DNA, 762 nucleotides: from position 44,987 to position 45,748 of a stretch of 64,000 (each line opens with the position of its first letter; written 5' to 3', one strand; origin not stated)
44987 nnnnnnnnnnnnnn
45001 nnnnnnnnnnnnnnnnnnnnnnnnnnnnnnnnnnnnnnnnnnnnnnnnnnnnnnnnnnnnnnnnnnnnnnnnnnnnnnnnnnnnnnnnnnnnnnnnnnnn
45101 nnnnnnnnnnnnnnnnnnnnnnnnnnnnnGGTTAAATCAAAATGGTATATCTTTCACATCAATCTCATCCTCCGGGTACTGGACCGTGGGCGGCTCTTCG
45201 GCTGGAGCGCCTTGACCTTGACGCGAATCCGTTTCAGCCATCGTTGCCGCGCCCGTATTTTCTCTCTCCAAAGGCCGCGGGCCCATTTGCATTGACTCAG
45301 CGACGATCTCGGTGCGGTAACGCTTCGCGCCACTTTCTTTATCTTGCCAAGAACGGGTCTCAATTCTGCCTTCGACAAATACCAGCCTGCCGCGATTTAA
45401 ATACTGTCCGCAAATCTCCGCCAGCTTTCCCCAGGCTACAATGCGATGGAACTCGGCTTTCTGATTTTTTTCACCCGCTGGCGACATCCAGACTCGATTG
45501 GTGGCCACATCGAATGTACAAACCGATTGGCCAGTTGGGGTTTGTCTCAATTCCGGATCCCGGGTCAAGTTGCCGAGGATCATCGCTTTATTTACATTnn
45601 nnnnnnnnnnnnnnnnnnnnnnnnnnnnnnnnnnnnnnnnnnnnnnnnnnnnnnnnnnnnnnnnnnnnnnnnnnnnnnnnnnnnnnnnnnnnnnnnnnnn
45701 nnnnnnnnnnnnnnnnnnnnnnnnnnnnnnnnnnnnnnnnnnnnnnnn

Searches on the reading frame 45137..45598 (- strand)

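Call 56: search_protein_families(library=pfam, proteins=[window:45137-45598:-], max_evalue=0.001)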
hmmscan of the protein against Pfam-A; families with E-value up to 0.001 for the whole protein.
window:45137-45598:- (153 aa): 1 family
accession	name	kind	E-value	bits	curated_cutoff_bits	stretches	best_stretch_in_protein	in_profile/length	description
PF00436.31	SSB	-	4.2e-39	133.2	26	1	2-105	1-103/104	Single-strand binding protein family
